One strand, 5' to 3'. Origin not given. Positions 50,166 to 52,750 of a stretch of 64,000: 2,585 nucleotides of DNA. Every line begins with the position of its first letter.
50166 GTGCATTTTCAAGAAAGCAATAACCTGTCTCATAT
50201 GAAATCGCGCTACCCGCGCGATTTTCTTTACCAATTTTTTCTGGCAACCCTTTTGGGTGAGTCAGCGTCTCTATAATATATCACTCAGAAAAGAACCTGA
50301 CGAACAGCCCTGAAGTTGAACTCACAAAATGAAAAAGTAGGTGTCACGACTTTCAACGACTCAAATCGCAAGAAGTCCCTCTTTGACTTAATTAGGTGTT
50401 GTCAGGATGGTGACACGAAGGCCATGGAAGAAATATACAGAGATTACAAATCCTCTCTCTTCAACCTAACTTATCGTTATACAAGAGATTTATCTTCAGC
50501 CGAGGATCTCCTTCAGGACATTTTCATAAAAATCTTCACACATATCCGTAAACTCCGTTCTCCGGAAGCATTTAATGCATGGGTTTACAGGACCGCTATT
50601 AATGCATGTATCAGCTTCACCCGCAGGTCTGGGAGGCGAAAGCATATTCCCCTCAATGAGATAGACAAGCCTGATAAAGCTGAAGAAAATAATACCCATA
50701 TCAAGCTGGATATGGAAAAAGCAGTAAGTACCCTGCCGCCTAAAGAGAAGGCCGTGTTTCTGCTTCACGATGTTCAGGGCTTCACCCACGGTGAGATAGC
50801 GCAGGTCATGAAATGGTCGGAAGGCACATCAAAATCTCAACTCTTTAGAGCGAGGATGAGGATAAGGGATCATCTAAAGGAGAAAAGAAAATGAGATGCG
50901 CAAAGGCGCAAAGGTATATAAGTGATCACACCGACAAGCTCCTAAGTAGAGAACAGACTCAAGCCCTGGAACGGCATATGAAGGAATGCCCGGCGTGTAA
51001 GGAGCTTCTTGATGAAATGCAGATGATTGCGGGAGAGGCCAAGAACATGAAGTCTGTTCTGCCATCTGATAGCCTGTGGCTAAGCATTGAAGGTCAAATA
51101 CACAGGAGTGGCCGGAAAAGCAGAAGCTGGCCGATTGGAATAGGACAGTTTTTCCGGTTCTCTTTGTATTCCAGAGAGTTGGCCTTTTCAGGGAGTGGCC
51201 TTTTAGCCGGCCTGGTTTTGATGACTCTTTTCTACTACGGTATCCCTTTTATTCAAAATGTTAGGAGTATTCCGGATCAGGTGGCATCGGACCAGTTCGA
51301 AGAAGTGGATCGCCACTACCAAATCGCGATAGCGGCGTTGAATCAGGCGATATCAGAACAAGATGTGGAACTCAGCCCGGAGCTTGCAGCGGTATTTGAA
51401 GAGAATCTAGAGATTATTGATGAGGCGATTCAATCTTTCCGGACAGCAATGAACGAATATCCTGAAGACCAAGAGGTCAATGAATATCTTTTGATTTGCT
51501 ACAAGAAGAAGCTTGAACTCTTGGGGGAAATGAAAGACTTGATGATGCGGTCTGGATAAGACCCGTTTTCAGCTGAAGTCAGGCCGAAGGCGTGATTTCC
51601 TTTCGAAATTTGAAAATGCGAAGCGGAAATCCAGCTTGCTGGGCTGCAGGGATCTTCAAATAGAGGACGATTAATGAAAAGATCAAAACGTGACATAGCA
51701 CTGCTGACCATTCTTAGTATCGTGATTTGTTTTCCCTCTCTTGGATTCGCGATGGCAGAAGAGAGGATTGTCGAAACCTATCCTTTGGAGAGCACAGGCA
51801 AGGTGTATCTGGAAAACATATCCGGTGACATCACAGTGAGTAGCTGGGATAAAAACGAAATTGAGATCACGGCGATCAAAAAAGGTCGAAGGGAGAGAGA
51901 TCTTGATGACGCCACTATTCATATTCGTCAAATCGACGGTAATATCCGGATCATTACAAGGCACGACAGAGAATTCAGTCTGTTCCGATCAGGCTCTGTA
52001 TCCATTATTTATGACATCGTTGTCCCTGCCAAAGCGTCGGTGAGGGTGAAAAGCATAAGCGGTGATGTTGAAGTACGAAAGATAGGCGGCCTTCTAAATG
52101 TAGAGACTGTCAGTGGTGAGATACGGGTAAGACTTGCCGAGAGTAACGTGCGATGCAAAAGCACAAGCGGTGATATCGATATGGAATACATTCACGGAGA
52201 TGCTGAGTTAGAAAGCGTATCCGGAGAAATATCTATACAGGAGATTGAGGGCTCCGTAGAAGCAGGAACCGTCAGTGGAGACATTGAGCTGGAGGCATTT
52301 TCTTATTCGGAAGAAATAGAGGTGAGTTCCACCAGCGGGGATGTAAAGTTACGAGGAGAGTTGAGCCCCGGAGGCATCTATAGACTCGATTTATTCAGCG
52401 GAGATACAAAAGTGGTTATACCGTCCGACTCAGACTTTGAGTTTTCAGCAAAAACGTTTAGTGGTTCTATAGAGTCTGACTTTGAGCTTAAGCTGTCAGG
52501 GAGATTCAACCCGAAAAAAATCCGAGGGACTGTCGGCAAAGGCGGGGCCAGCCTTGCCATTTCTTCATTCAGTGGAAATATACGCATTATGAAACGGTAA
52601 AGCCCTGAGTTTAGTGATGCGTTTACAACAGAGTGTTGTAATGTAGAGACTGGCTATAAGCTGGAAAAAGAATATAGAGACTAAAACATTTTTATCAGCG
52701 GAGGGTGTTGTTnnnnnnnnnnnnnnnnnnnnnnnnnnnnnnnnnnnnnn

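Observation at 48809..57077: Duplicated sigma-54 promoter-pspA-pspC modules interleaved with an ECF sigma/anti-sigma pair, three toast-rack (DUF4097) proteins and a BamE-like lipoprotein, with no pspF nearby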

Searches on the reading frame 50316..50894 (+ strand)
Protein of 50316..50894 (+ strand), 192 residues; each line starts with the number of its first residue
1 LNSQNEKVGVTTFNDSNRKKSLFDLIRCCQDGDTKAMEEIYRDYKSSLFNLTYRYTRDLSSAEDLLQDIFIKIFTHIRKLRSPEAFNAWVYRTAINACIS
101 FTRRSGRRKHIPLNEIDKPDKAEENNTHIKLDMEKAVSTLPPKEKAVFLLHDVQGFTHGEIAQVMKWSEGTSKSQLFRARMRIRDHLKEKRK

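Call 3: search_protein_families(library=pfam, proteins=[window:50316-50894:+], max_evalue=0.01)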
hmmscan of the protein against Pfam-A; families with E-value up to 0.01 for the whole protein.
window:50316-50894:+ (192 aa): 5 families
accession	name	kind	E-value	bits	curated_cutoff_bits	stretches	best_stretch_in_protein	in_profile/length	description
PF08281.18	Sigma70_r4_2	-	1.2e-16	60.5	25.7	1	132-182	3-53/54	Sigma-70, region 4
PF04542.20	Sigma70_r2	-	4.4e-16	58.9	24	1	40-108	1-71/71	Sigma-70 region 2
PF04545.22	Sigma70_r4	-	9.2e-09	35.1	24.1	1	137-184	2-49/50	Sigma-70, region 4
PF07638.17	Sigma70_ECF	-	4.4e-08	33.7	21.1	1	23-188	5-184/185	ECF sigma factor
PF12645.13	HTH_16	-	0.0053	17.3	22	1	25-79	3-63/65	Helix-turn-helix domain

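Call 50: search_protein_families(library=ncbifam, proteins=[window:50316-50894:+], max_evalue=0.01)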
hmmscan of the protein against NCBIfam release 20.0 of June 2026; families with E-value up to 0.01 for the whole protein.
window:50316-50894:+ (192 aa): 104 families (the best 25 are shown)
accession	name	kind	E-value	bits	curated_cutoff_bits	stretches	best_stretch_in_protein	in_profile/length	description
NF009171.0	PRK12518.1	equivalog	9.9e-32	110.3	208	1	15-190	7-187/191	RNA polymerase sigma factor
TIGR02950.1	SigM_subfam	subfamily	4.5e-31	107.9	147.95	1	37-186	2-157/159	RNA polymerase sigma factor, SigM family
TIGR02954.1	Sig70_famx3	hypoth_equivalog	2.1e-29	102.4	188.5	1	24-189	5-169/170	RNA polymerase sigma-70 factor, TIGR02954 family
NF058625.1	sigma_PG0214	equivalog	9e-28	97.1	130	1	39-191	8-165/170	GFO_1088 family ECF-type sigma factor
NF007225.0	PRK09643.1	equivalog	4.6e-27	95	190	1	18-190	10-185/204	RNA polymerase sigma factor SigM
NF008888.0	PRK11922.1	equivalog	7e-27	94.5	204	1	20-189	15-198/231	RNA polymerase sigma factor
NF009166.1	PRK12513.1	equivalog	2.3e-26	92.7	206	1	24-190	11-189/193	RNA polymerase sigma factor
TIGR02983.1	SigE-fam_strep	subfamily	1.2e-25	90.3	141.55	1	33-190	4-161/162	SigE family RNA polymerase sigma factor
TIGR02985.1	Sig70_bacteroi1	subfamily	2.3e-25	89.7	126.4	1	36-187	2-162/162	RNA polymerase sigma-70 factor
TIGR02937.1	sigma70-ECF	superfamily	3.8e-25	88.4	42.9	1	36-187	2-165/165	sigma-70 family RNA polymerase sigma factor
NF007215.0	PRK09637.1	equivalog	6e-25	88.3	212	1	36-188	2-155/181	RNA polymerase sigma factor SigZ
TIGR02939.1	RpoE_Sigma70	equivalog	3.8e-24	85.8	236.15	1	22-188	7-187/190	RNA polymerase sigma factor RpoE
TIGR02959.1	SigZ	equivalog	6.8e-24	84.6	168.65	1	42-188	2-149/170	RNA polymerase sigma factor SigZ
NF007226.0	PRK09644.1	equivalog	9.7e-24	84.3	199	1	37-191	3-161/166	RNA polymerase sigma factor SigM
NF006089.0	PRK08241.1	subfamily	3.3e-23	82.3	240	2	29-109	16-96/343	RNA polymerase subunit sigma-70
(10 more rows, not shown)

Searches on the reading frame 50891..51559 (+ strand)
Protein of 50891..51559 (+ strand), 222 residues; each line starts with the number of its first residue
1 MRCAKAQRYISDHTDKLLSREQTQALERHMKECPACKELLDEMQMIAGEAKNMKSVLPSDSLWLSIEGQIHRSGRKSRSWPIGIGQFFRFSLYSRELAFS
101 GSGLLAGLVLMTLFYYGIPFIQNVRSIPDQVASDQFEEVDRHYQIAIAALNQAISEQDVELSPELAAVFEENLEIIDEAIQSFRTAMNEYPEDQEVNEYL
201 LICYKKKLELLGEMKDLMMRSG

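Call 3: search_protein_families(library=pfam, proteins=[window:50891-51559:+], max_evalue=0.01)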
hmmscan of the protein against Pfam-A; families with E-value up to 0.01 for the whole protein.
window:50891-51559:+ (222 aa): 1 family
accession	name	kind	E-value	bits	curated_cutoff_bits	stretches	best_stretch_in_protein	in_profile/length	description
PF13490.11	zf-HC2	-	2.2e-07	31.3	22.2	1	3-36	1-34/35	Putative zinc-finger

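Call 35: find_homologous_proteins(query=window:50891-51559:+, max_evalue=0.00001)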
Query window:50891-51559:+ (222 aa): 31 proteins with E <= 0.00001 among 674 candidates.
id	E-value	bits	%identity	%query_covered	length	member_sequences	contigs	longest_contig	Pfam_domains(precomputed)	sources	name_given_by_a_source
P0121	1.3e-133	461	94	100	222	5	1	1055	PF13490.12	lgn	-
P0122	1.2e-128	444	91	100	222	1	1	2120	PF13490.12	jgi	jgi:tetratricopeptide (TPR) repeat protein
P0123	7.1e-126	435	90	100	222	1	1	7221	PF13490.12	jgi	jgi:tetratricopeptide (TPR) repeat protein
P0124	3.0e-115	401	83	100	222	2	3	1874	PF13490.12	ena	-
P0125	1.1e-114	399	82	100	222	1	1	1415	PF13490.12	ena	-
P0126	4.6e-112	390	81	100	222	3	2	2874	PF13490.12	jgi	jgi:hypothetical protein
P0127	4.9e-112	390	81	100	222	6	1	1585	PF13490.12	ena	-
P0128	9.4e-112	389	82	100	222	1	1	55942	PF13490.12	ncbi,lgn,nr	ncbi:MAG: zf-HC2 domain-containing protein [Deltaproteobacteria bacterium]|nr:zf-HC2 domain-containi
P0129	1.5e-111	389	82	100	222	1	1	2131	PF13490.12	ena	-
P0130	9.2e-111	386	80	100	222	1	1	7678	PF13490.12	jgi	jgi:tetratricopeptide (TPR) repeat protein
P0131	2.4e-109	381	80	100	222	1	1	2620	PF13490.12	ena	-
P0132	2.9e-108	378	79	100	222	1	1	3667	PF13490.12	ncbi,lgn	-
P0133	4.0e-108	377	80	100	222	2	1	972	PF13490.12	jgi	-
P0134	5.9e-108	377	78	100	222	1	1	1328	PF13490.12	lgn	-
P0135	8.1e-108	376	79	100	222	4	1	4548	PF13490.12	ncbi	-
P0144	6.5e-102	357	75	100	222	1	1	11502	PF13490.12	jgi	jgi:predicted anti-sigma-YlaC factor YlaD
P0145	2.4e-101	355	74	100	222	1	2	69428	PF13490.12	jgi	jgi:predicted anti-sigma-YlaC factor YlaD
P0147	3.1e-71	257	54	100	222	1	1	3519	PF13490.12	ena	-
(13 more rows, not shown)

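Call 36: find_encoding_contigs(protein=P0145, flank=10000, max_places=2)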
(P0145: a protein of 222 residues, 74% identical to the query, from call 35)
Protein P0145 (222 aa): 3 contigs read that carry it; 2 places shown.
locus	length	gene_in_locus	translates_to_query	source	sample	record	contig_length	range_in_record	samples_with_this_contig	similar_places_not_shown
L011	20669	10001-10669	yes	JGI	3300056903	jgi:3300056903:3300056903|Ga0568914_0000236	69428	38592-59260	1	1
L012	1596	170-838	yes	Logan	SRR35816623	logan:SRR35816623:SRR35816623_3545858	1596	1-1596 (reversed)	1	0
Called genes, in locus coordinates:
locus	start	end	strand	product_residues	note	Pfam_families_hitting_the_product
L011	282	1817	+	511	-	PF00512:HisKA, PF02518:HATPase_c, PF14501:HATPase_c_5 (weak)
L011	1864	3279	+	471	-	PF00512:HisKA, PF02518:HATPase_c, PF14501:HATPase_c_5 (weak)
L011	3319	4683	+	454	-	PF00072:Response_reg, PF00158:Sigma54_activat, PF14532:Sigma54_activ_2, PF07728:AAA_5, PF25601:AAA_lid_14, PF02954:HTH_8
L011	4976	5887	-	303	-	PF00350:Dynamin_N (faint), PF01926:MMR_HSR1, PF02421:FeoB_N, PF00009:GTP_EFTU, PF07650:KH_2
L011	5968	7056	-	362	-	PF04055:Radical_SAM, PF16199:Radical_SAM_C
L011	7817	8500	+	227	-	PF04012:PspA_IM30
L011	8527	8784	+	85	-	-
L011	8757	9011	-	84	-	-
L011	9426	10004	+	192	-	PF07638:Sigma70_ECF (weak), PF12645:HTH_16 (weak), PF04542:Sigma70_r2, PF08281:Sigma70_r4_2, PF04545:Sigma70_r4 (weak)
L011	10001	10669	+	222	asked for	PF13490:zf-HC2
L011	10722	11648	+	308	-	PF13349:DUF4097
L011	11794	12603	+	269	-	PF09922:LiaF-like_C (faint), PF13349:DUF4097 (weak)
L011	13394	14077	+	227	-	PF04012:PspA_IM30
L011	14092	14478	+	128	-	PF04024:PspC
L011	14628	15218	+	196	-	PF11101:DUF2884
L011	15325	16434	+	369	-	PF25973:BSH_CzcB (faint), PF25917:BSH_RND (faint)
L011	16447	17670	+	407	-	PF12704:MacB_PCD, PF02687:FtsX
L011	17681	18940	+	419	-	PF12704:MacB_PCD, PF02687:FtsX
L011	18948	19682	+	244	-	PF02463:SMC_N (faint), PF13555:AAA_29 (faint), PF00005:ABC_tran, PF13304:AAA_21 (faint)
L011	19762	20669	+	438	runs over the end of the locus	PF02321:OEP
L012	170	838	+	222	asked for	PF13490:zf-HC2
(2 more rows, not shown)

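Call 37: find_encoding_contigs(protein=P0147, flank=5000, max_places=2)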
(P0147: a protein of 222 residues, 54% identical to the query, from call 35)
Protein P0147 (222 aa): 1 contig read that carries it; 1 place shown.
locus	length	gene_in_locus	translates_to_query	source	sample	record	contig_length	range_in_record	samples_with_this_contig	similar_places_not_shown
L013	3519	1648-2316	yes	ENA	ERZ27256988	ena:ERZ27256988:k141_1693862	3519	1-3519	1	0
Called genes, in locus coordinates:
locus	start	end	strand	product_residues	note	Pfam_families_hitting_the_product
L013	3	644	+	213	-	?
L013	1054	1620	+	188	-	PF04542:Sigma70_r2, PF08281:Sigma70_r4_2, PF04545:Sigma70_r4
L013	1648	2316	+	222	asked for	PF13490:zf-HC2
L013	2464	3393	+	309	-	PF13349:DUF4097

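Call 38: find_encoding_contigs(protein=P0144, flank=10000, max_places=2)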
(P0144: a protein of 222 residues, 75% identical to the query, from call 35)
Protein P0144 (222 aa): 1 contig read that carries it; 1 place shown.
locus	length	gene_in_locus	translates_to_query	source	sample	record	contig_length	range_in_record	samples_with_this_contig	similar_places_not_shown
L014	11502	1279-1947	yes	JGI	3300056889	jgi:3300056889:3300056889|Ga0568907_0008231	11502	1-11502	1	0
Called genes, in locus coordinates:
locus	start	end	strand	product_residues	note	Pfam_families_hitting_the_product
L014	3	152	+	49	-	?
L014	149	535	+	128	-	PF04024:PspC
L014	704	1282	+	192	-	PF07638:Sigma70_ECF, PF12645:HTH_16 (faint), PF04542:Sigma70_r2, PF08281:Sigma70_r4_2, PF04545:Sigma70_r4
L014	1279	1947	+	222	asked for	PF13490:zf-HC2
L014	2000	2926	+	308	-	PF13349:DUF4097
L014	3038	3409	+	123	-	-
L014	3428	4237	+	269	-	PF13349:DUF4097 (weak)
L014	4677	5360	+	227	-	PF04012:PspA_IM30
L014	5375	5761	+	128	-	PF04024:PspC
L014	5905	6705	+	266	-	PF13349:DUF4097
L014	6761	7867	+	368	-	PF13349:DUF4097, PF24016:DUF7330 (faint), PF13349:DUF4097 (weak)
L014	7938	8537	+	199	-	PF11101:DUF2884 (weak)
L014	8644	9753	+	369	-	PF25973:BSH_CzcB (faint)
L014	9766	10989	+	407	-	PF12704:MacB_PCD, PF02687:FtsX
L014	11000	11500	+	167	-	?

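Call 50: search_protein_families(library=ncbifam, proteins=[window:50891-51559:+], max_evalue=0.01)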
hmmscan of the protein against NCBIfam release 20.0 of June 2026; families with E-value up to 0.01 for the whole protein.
window:50891-51559:+ (222 aa): 3 families
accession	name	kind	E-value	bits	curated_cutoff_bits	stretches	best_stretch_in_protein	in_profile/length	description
NF052375.1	antisigma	equivalog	5.6e-05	23.2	100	1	18-89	10-76/217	anti-sigma factor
NF052368.1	antisigmaE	subfamily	0.00042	20.1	50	1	1-46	2-47/48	anti-sigma factor family protein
TIGR03988.1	antisig_RsrA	equivalog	0.00055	20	62.5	1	3-44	2-43/77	mycothiol system anti-sigma-R factor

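Call 70: predict_structure(alignment_id=A4)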
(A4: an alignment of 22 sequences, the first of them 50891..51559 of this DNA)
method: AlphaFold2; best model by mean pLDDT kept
length: 222 residues; sequences in the alignment: 22
mean_pLDDT: 54.5   pTM: 0.44
mean pLDDT of the five models: 54.5, 49.1, 47.9, 46.3, 40.9
residues with pLDDT >= 90: 0; 70-90: 83; 50-70: 46; < 50: 93
segments of 3 or more residues with pLDDT < 50: 13-18, 46-132
pLDDT, mean of each block of 10 residues (from residue 1): 60 48 71 73 52 33 32 28 22 24 31 35 34 57 76 79 75 76 75 66 76 76 57
secondary structure, 60 per line:
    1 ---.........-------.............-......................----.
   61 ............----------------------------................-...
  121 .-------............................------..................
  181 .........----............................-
elements in order: H4-12 H20-32 H34-55 H60-72 H101-116 H118-121 H129-156 H163-189 H194-221

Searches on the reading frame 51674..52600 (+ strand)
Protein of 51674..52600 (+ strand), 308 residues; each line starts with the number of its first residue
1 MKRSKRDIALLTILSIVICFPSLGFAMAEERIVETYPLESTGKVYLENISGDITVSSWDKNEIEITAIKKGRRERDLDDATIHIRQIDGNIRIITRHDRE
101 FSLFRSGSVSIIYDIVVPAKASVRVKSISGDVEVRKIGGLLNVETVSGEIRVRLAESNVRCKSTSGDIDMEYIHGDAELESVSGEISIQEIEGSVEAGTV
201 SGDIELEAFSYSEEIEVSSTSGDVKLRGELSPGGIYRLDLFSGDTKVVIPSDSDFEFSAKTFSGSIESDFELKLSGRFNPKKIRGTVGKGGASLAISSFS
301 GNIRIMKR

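Call 3: search_protein_families(library=pfam, proteins=[window:51674-52600:+], max_evalue=0.01)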
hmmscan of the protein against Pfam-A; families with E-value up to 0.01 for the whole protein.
window:51674-52600:+ (308 aa): 2 families
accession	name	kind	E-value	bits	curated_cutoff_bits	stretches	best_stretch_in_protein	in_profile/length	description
PF13349.12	DUF4097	-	1.1e-23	84.3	22.9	3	142-226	121-210/247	Toastrack DUF4097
PF09922.15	LiaF-like_C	-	0.0035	17.6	29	0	241-267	47-73/114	Cell wall-active antibiotics response LiaF, C-terminal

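Call 50: search_protein_families(library=ncbifam, proteins=[window:51674-52600:+], max_evalue=0.01)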
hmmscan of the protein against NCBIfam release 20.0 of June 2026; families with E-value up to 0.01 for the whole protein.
window:51674-52600:+ (308 aa): 3 families
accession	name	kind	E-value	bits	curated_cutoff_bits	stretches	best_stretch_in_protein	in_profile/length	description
NF049997.1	LiaG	equivalog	7.3e-25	87.7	285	2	32-226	37-229/286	LiaG family protein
NF038025.1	dapto_LiaX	exception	5.4e-09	35.3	350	1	142-269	340-468/512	daptomycin-sensing surface protein LiaX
NF040535.1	LiaF_C_term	equivalog_domain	0.00029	20.9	57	0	242-268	35-61/103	cell wall-active antibiotics response protein LiaF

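Call 76: search_solved_structures(query=window:51674-52600:+, max_evalue=0.01)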
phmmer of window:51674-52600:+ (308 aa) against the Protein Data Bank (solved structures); distinct sequences matched with E-value up to 0.01: 0.
